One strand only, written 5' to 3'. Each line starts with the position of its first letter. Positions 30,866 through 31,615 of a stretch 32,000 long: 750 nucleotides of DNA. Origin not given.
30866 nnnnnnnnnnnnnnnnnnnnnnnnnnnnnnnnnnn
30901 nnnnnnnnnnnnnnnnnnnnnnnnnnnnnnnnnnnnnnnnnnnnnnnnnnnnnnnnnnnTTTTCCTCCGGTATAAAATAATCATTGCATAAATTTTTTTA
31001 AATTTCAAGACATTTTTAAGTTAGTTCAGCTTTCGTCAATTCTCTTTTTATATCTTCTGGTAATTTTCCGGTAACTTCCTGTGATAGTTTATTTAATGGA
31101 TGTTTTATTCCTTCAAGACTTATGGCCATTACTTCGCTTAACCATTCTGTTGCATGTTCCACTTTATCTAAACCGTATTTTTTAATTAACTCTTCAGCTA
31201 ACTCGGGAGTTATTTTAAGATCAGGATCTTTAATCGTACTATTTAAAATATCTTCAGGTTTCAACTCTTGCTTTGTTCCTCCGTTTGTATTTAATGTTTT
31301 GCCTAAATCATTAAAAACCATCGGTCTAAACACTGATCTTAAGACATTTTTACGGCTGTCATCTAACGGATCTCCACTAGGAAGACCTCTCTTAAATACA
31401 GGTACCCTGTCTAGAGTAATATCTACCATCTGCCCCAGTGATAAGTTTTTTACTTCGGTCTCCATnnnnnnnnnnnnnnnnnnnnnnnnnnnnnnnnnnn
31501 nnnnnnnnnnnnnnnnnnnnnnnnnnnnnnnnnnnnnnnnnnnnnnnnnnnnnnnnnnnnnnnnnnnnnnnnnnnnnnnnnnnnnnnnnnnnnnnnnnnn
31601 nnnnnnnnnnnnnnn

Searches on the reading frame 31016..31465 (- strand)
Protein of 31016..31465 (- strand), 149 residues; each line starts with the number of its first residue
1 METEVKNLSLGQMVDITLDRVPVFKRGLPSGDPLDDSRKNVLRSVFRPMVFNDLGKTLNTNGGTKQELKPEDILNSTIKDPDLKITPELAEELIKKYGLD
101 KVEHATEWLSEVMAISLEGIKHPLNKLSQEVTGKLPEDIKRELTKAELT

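Call 24: search_protein_families(library=pfam, proteins=[window:31016-31465:-], max_evalue=0.001)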
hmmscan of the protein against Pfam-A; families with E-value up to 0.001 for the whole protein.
window:31016-31465:- (149 aa): 0 families

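Call 92: find_encoding_contigs(protein=window:31016-31465:-, flank=10000, max_places=3)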
Protein window:31016-31465:- (149 aa): 7 contigs read that carry it; 3 places shown.
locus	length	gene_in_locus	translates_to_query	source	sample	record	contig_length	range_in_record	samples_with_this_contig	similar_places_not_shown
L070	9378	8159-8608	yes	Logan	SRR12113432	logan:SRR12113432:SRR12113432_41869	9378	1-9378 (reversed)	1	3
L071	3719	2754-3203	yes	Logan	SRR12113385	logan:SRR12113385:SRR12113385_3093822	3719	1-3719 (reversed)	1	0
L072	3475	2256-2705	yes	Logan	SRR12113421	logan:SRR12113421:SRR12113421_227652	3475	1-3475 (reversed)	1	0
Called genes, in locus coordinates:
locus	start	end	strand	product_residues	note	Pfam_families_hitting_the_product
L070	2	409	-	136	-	?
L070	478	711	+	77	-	-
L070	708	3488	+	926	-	-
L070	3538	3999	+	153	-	PF01467:CTP_transf_like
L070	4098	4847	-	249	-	-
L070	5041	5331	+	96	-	-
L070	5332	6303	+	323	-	-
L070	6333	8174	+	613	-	-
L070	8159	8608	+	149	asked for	-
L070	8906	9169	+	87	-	PF01371:Trp_repressor, PF13384:HTH_23 (weak)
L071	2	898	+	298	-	?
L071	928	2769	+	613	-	-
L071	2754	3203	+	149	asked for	-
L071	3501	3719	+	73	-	?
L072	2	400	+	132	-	?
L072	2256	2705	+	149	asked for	-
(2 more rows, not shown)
